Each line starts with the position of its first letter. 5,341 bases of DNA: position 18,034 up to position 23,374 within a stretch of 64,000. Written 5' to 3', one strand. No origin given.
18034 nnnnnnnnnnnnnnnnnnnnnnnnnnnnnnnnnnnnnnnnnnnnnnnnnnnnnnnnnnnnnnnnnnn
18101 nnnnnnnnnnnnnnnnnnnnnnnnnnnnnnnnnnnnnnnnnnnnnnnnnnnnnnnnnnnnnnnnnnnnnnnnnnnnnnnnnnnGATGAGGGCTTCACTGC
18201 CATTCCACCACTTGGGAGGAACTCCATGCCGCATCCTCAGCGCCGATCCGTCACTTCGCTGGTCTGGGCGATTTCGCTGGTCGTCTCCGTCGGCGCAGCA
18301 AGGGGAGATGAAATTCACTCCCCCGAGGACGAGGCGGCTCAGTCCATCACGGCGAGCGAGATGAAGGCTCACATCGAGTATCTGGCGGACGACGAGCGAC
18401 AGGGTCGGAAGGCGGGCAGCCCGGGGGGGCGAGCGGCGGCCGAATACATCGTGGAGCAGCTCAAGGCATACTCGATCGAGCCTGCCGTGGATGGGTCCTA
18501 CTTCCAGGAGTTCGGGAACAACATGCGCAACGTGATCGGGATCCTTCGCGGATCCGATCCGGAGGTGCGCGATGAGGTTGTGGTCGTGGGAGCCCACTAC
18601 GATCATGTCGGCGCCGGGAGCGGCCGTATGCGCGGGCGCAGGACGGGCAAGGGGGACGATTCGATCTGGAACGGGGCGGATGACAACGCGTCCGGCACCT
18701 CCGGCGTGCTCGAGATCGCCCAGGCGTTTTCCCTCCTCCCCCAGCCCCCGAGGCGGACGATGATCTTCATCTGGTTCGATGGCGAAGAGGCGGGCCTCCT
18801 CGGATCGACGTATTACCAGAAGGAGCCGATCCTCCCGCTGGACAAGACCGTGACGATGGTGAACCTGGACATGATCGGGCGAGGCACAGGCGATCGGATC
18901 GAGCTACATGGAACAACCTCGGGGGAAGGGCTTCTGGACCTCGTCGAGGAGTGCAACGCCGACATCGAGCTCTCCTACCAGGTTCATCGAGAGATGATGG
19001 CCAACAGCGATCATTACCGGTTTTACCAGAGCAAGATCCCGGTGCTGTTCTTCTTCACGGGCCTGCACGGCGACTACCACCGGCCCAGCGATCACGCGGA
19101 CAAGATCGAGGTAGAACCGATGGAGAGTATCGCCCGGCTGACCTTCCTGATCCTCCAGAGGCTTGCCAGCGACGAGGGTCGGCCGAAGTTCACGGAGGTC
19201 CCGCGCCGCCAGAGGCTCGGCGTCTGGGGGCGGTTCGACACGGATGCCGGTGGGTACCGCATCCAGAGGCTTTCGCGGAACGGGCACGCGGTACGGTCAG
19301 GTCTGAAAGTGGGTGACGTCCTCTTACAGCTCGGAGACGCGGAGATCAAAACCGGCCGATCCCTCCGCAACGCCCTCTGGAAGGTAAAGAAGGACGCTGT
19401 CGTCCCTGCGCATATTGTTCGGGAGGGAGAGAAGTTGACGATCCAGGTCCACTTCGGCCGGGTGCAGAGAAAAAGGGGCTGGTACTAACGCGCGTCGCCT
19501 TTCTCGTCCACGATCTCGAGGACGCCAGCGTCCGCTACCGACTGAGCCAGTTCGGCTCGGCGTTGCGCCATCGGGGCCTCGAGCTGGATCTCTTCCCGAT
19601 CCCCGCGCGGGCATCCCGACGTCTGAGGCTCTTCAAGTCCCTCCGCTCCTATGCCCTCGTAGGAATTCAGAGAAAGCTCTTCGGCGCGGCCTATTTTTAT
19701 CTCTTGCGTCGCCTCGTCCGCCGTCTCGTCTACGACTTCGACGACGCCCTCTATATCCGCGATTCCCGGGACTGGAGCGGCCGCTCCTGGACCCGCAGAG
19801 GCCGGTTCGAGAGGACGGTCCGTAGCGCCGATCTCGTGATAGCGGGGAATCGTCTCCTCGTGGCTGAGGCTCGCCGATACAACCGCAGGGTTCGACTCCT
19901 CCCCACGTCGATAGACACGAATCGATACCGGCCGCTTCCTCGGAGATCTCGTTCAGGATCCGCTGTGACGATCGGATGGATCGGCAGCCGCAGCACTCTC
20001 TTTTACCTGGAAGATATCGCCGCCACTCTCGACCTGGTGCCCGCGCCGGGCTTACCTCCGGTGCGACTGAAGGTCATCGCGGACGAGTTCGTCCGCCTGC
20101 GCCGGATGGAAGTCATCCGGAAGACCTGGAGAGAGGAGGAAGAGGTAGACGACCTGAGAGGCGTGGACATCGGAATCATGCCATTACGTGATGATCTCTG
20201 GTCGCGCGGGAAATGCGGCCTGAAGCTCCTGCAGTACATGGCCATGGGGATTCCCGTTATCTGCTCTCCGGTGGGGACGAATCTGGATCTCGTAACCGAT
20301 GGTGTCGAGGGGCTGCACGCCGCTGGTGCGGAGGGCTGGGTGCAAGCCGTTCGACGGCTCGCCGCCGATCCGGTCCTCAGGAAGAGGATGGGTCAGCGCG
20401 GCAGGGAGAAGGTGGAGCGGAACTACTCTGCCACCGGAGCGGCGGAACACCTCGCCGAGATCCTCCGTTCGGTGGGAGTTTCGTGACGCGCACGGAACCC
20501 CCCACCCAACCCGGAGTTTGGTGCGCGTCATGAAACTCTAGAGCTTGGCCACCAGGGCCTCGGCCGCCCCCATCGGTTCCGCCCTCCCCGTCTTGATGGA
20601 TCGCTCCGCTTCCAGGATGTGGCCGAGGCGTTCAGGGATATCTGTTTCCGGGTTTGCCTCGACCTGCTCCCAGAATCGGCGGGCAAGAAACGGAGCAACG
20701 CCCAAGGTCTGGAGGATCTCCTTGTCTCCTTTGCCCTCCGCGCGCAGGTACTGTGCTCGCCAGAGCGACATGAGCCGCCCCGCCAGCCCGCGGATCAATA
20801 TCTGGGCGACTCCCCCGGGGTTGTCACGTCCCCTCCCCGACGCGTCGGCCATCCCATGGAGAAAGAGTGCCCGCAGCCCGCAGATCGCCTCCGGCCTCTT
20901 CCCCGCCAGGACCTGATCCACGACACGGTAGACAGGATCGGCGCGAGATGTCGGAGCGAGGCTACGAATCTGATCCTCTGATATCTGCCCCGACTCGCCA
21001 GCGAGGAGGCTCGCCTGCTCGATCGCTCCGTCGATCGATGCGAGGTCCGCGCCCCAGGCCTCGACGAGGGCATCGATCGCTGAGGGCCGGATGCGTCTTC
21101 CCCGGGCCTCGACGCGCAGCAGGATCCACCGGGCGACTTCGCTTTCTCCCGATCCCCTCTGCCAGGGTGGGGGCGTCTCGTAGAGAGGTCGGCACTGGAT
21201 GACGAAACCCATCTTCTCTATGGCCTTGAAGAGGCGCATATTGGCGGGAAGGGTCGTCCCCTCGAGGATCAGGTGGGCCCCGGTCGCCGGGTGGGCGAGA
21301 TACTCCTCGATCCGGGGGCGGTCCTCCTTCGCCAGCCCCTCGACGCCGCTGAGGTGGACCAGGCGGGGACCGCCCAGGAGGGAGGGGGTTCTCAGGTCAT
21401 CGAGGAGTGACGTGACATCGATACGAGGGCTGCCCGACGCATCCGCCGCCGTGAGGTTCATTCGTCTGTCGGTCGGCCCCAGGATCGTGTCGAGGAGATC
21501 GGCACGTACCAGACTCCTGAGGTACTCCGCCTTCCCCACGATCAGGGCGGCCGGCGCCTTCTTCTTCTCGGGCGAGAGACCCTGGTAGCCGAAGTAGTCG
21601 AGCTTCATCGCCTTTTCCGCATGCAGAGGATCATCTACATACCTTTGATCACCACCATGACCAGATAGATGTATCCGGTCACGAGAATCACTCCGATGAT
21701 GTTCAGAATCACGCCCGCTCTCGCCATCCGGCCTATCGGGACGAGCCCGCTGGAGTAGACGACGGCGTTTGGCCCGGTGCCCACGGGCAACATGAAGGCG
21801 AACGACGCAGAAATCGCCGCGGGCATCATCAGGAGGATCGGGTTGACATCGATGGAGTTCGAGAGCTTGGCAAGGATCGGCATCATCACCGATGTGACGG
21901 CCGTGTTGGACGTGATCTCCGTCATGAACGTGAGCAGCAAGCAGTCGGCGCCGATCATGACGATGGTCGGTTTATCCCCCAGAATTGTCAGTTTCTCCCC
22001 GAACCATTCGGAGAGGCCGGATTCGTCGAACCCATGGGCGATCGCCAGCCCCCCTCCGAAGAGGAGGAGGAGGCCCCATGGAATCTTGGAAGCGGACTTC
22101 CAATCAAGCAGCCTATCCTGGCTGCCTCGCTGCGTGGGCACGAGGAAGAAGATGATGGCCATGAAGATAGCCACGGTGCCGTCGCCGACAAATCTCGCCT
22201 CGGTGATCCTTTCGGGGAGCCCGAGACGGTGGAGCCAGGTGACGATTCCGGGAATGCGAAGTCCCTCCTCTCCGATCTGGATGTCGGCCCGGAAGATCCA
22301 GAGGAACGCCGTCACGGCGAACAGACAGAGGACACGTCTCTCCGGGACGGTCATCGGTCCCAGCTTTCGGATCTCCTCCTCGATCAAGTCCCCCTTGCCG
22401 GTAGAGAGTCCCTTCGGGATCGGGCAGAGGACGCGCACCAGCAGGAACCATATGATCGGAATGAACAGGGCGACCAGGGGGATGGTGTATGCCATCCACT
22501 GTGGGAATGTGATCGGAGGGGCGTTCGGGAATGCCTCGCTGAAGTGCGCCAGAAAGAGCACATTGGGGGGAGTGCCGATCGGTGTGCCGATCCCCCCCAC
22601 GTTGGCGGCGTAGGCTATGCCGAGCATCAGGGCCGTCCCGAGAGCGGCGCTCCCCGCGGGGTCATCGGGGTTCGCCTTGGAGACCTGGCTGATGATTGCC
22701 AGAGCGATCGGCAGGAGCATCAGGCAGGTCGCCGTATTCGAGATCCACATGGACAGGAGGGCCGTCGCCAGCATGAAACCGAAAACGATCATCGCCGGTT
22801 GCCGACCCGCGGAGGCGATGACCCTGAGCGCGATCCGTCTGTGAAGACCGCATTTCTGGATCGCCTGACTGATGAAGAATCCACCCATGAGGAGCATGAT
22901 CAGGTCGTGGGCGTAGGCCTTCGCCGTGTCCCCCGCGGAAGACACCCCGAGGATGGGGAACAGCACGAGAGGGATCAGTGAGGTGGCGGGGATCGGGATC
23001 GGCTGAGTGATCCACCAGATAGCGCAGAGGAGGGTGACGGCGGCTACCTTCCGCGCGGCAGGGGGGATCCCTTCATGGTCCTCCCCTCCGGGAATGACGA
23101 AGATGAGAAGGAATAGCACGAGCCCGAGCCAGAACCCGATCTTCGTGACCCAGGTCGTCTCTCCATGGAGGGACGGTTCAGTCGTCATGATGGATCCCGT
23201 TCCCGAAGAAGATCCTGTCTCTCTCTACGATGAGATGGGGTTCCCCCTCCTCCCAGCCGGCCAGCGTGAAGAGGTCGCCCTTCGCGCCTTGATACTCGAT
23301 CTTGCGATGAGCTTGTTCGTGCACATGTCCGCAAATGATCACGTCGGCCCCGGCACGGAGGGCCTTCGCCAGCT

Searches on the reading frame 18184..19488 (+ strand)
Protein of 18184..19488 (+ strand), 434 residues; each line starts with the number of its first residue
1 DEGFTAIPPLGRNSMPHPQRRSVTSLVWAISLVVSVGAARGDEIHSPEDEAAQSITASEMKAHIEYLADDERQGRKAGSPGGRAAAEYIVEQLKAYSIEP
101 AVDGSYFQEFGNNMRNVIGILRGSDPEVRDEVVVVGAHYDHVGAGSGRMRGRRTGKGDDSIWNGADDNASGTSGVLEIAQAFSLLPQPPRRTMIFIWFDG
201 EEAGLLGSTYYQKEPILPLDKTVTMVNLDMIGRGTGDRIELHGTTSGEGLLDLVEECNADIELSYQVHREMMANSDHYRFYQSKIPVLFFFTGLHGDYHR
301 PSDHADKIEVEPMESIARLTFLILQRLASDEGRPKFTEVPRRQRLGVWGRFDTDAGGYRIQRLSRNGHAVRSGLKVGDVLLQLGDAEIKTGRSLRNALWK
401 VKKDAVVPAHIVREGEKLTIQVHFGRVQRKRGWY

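Call 8: search_protein_families(library=pfam, proteins=[window:18184-19488:+], max_evalue=0.01)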
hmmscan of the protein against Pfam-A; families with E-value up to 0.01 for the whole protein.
window:18184-19488:+ (434 aa): 4 families
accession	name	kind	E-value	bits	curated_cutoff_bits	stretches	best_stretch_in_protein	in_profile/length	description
PF04389.22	Peptidase_M28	-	5.5e-43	147.4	21.3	1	116-319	1-188/193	Peptidase family M28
PF13180.12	PDZ_2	-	2.7e-07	31.2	27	1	355-422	11-78/80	PDZ domain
PF01546.33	Peptidase_M20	-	0.0012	19.2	24.6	0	163-306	31-189/206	Peptidase family M20/M25/M40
PF00595.29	PDZ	-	0.0022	18.8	23.2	1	341-393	8-62/81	PDZ domain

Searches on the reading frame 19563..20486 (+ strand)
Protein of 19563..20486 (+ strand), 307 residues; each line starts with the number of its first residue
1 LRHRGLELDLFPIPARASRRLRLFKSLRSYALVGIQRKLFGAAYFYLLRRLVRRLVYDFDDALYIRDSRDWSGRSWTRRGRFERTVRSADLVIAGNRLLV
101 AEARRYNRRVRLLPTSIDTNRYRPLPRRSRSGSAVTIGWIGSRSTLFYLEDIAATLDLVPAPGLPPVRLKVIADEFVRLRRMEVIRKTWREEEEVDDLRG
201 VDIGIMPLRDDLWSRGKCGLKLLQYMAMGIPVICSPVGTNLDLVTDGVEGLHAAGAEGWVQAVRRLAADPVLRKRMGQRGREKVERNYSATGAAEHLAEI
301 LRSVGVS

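Call 89: search_protein_families(library=pfam, proteins=[window:19563-20486:+], max_evalue=0.01)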
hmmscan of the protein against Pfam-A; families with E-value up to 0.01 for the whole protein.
window:19563-20486:+ (307 aa): 3 families
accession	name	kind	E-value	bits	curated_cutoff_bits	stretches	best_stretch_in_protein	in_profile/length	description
PF13692.12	Glyco_trans_1_4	-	1.9e-11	44.8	27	1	195-269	71-142/142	Glycosyl transferases group 1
PF00534.26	Glycos_transf_1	-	7.7e-10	39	26.4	1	216-282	103-171/172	Glycosyl transferases group 1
PF13524.12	Glyco_trans_1_2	-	1.3e-08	35.3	25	1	216-297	61-142/144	Glycosyl transferase-like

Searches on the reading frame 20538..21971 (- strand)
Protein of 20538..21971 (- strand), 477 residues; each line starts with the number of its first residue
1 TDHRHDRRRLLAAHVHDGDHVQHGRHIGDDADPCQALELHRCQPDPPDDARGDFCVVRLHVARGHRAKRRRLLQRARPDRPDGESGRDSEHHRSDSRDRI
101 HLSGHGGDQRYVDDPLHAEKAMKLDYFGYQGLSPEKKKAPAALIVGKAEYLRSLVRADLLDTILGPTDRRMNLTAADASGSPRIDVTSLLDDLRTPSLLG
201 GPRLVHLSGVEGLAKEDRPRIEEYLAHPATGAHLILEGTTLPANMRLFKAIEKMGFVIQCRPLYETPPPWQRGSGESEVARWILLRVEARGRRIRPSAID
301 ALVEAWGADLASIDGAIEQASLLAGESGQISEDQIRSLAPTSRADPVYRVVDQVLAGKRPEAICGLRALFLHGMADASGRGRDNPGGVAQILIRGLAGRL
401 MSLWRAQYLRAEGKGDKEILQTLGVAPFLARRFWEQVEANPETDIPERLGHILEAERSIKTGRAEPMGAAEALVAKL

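Call 8: search_protein_families(library=pfam, proteins=[window:20538-21971:-], max_evalue=0.01)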
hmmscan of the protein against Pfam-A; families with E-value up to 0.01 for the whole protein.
window:20538-21971:- (477 aa): 1 family
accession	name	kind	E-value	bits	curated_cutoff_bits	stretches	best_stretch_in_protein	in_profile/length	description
PF21694.2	DNA_pol3_delta_C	-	7.4e-09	36.1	27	1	395-476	39-120/121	DNA polymerase III delta subunit, C-terminal domain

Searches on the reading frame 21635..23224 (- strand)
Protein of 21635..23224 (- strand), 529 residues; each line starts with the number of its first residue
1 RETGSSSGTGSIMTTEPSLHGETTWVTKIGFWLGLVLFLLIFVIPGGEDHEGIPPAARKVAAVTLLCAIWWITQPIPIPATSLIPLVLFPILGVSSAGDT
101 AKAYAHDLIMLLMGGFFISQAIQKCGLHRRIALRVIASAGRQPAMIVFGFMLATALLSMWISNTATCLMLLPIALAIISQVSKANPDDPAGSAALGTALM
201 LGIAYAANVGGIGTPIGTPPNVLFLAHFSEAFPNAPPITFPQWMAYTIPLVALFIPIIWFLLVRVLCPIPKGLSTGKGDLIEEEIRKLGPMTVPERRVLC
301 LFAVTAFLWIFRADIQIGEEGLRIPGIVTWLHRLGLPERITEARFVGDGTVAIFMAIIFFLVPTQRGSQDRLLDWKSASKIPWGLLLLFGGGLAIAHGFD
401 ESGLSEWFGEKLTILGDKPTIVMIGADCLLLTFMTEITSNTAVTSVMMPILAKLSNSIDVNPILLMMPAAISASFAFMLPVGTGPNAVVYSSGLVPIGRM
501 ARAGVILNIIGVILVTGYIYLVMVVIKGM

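Call 8: search_protein_families(library=pfam, proteins=[window:21635-23224:-], max_evalue=0.01)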
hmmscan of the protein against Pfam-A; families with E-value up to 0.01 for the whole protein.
window:21635-23224:- (529 aa): 2 families
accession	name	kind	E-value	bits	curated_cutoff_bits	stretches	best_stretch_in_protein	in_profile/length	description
PF00939.25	Na_sulph_symp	-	5.7e-79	266.7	27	1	33-519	9-462/472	Sodium:sulfate symporter transmembrane region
PF03600.22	CitMHS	-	5.4e-59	200.4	31.9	1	69-462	2-328/336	Citrate transporter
